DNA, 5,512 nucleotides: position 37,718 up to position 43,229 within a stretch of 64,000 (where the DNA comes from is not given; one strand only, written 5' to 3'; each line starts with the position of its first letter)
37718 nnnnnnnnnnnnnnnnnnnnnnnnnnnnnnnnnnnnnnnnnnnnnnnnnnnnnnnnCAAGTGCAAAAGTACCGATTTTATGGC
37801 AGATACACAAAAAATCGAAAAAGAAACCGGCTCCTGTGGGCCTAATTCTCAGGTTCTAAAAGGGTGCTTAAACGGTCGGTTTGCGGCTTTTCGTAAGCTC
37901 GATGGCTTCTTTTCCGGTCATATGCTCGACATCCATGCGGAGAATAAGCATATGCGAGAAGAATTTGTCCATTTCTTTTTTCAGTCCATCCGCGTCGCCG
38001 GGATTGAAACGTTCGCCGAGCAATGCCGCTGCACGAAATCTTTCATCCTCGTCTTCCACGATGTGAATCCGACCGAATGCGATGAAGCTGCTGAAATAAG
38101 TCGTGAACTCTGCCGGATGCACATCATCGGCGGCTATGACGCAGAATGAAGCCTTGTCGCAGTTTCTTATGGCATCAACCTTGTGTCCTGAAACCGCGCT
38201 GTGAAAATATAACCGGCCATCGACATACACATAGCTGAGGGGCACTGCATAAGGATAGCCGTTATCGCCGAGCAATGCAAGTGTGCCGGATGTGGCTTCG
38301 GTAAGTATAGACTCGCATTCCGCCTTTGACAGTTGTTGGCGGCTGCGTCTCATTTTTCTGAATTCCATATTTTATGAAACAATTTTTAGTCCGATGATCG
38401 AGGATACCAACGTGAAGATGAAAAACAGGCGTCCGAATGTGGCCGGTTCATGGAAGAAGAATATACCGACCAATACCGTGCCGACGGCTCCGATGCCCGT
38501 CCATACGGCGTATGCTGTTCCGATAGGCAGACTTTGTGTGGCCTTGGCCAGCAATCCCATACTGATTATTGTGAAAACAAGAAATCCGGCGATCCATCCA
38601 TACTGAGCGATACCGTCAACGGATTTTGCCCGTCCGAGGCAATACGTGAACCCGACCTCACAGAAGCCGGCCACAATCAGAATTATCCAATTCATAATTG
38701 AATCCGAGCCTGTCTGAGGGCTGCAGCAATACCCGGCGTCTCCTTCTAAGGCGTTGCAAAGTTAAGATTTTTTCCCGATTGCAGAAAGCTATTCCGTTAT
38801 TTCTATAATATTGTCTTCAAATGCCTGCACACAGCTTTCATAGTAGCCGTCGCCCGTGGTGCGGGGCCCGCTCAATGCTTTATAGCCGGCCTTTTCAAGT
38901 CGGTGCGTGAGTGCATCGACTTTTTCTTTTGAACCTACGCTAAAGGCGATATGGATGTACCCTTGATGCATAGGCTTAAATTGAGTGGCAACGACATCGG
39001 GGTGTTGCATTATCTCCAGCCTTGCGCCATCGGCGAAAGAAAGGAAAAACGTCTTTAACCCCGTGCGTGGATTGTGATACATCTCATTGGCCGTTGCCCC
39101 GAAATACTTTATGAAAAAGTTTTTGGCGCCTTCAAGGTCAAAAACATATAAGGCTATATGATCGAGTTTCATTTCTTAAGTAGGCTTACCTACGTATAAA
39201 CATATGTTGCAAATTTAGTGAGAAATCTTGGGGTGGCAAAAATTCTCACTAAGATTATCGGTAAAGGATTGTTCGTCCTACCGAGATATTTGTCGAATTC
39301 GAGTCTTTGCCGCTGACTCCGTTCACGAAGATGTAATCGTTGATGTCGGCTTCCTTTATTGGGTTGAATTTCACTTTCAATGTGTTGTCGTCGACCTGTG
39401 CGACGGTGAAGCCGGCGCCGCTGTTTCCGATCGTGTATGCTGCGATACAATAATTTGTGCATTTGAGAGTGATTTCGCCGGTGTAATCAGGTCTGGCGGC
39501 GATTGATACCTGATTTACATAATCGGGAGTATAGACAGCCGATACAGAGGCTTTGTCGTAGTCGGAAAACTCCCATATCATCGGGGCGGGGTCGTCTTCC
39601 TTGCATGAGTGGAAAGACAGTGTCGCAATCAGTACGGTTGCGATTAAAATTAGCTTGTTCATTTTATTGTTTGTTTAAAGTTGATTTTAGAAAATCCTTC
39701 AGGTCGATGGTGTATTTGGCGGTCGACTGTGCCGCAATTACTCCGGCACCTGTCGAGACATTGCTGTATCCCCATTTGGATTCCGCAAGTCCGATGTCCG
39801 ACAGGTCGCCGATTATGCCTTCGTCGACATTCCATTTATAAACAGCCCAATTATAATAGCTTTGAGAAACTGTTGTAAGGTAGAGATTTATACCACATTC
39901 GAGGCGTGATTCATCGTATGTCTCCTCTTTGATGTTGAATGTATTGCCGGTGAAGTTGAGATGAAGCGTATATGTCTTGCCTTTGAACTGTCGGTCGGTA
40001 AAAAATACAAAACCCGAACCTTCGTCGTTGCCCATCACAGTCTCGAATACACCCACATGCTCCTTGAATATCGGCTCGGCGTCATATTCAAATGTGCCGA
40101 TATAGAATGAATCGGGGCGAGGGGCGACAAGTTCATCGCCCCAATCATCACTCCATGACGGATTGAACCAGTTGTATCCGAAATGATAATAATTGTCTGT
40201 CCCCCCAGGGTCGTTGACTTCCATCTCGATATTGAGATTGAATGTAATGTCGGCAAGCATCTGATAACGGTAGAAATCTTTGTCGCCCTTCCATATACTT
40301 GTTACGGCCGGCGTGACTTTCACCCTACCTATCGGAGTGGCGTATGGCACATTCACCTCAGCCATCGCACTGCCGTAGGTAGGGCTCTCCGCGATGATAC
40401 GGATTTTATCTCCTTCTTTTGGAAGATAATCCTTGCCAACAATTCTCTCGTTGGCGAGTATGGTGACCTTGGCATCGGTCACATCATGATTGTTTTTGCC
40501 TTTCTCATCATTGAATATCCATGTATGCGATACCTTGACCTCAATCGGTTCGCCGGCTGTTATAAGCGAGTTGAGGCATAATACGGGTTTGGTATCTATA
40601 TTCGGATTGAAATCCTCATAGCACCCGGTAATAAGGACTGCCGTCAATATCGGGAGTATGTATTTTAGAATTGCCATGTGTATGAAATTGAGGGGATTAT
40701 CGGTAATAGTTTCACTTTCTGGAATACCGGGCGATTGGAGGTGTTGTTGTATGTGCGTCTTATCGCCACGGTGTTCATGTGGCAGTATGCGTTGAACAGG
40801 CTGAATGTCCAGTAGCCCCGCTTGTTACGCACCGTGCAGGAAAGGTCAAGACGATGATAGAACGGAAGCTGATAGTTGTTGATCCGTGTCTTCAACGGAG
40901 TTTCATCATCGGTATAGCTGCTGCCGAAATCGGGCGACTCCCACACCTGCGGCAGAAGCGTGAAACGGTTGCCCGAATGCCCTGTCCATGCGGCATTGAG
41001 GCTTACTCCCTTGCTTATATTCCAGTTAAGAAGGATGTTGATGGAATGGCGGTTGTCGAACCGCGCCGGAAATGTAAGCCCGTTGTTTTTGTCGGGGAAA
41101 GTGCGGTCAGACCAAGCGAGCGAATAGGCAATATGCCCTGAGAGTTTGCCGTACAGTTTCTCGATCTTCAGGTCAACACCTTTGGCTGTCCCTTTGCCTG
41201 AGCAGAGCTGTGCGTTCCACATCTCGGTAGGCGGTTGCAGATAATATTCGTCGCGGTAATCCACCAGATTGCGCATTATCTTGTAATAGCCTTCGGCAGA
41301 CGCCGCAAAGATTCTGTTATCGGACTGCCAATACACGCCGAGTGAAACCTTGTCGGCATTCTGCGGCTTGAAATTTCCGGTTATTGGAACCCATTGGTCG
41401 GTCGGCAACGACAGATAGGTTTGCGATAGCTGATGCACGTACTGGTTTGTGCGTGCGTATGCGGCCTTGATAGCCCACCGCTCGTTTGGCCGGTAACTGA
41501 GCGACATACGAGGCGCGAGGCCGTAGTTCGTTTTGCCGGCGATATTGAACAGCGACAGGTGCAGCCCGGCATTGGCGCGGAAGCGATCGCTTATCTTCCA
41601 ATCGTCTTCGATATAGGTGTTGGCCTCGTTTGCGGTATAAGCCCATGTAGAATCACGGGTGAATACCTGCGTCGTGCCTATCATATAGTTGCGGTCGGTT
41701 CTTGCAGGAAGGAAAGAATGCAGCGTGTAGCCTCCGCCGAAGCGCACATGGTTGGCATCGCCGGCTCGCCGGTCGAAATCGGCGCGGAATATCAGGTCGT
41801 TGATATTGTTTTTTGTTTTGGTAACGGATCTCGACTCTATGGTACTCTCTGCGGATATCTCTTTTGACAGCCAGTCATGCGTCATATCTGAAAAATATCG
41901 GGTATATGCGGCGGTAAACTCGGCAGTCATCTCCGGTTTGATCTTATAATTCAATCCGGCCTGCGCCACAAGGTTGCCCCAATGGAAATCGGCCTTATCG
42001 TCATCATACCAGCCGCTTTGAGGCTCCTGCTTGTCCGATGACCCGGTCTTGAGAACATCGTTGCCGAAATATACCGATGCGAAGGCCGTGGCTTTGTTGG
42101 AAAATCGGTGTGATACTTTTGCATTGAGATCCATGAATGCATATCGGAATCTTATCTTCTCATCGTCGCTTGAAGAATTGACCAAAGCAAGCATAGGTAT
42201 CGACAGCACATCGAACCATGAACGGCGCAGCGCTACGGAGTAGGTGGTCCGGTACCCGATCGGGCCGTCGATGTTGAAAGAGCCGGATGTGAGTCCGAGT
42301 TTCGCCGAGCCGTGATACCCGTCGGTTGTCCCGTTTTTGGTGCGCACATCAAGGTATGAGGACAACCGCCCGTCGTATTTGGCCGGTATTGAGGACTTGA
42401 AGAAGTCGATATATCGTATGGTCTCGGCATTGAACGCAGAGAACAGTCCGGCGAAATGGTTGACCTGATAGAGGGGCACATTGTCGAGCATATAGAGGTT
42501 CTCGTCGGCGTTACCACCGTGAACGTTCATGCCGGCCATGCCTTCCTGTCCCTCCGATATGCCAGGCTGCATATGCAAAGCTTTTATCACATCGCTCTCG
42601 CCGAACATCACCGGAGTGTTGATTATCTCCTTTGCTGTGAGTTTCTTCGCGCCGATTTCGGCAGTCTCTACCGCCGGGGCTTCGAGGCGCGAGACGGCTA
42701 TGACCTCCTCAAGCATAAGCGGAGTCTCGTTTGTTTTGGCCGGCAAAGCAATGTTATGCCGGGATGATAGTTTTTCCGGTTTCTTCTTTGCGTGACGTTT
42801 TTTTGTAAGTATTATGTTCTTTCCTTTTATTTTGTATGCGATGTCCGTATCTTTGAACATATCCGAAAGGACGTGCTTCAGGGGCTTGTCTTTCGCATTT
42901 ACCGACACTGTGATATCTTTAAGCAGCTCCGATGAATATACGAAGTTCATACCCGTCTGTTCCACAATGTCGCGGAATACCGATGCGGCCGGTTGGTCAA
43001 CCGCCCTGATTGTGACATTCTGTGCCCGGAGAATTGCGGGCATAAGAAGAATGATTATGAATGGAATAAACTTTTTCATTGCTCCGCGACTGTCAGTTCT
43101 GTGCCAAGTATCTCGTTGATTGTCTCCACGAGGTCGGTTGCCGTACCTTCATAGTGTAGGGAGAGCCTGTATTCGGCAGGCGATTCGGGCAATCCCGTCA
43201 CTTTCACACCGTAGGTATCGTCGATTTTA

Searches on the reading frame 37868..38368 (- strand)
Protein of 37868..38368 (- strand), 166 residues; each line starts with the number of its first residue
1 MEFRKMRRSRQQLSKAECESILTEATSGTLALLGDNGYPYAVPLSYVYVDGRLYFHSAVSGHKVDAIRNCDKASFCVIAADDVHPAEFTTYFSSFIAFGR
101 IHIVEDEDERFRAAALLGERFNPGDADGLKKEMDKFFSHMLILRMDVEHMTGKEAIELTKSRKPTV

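Call 65: search_protein_families(library=pfam, proteins=[window:37868-38368:-], max_evalue=0.00001)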
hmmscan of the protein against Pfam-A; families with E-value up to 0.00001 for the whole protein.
window:37868-38368:- (166 aa): 2 families
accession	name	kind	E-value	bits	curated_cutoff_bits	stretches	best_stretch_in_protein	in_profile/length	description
PF12900.13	Pyridox_ox_2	-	3.1e-24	86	27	1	15-153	2-139/140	Pyridoxamine 5'-phosphate oxidase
PF01243.27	PNPOx_N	-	3.7e-11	43.9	28.1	1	15-121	2-93/120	Pyridoxamine 5'-phosphate oxidase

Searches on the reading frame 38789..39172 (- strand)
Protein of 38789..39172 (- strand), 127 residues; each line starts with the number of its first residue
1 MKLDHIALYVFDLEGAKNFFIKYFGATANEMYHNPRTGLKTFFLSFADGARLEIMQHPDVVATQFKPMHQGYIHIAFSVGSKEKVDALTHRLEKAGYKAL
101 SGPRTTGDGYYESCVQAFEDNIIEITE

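Call 65: search_protein_families(library=pfam, proteins=[window:38789-39172:-], max_evalue=0.00001)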
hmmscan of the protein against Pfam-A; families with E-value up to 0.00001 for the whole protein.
window:38789-39172:- (127 aa): 2 families
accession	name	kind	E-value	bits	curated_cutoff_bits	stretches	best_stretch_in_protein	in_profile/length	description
PF00903.31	Glyoxalase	-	3.3e-14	53.8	20.6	1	2-120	1-113/121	Glyoxalase/Bleomycin resistance protein/Dioxygenase superfamily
PF13669.12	Glyoxalase_4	-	1.2e-09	38.9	27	1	4-109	1-104/109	Glyoxalase/Bleomycin resistance protein/Dioxygenase superfamily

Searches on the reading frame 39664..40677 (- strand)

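Call 65: search_protein_families(library=pfam, proteins=[window:39664-40677:-], max_evalue=0.00001)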
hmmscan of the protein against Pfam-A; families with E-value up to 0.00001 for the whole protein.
window:39664-40677:- (337 aa): 1 family
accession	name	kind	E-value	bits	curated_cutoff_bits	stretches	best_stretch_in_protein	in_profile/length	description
PF14054.11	DUF4249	-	5.7e-31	108.5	28.5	1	20-322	1-268/269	Domain of unknown function (DUF4249)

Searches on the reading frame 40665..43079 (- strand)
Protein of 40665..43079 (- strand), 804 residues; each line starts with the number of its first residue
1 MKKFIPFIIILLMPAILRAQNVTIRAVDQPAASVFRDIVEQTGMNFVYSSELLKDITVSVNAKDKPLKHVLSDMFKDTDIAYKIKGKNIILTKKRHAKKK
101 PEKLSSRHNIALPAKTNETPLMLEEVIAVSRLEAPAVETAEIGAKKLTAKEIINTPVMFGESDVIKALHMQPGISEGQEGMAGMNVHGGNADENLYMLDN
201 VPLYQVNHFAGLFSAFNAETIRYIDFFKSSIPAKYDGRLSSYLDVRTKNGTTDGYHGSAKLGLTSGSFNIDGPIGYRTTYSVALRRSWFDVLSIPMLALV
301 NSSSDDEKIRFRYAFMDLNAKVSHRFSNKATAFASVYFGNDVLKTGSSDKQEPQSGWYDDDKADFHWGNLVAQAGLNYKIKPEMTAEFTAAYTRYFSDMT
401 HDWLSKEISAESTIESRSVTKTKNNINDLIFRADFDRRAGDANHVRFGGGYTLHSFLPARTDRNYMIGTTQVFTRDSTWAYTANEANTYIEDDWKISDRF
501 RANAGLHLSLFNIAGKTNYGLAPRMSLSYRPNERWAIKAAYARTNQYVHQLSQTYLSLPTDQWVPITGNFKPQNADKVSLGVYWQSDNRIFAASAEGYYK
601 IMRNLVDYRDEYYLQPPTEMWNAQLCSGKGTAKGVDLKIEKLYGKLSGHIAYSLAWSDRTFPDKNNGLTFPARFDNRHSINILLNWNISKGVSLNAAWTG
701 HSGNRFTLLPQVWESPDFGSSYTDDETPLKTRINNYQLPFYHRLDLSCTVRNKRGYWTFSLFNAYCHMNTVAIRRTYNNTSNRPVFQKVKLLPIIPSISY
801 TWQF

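Call 65: search_protein_families(library=pfam, proteins=[window:40665-43079:-], max_evalue=0.00001)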
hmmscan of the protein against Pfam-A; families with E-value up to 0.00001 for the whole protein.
window:40665-43079:- (804 aa): 1 family
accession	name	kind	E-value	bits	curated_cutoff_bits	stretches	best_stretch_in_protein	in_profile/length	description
PF07660.19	STN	-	3.2e-07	30.5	28.4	1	44-94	1-52/52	Secretin and TonB N terminus short domain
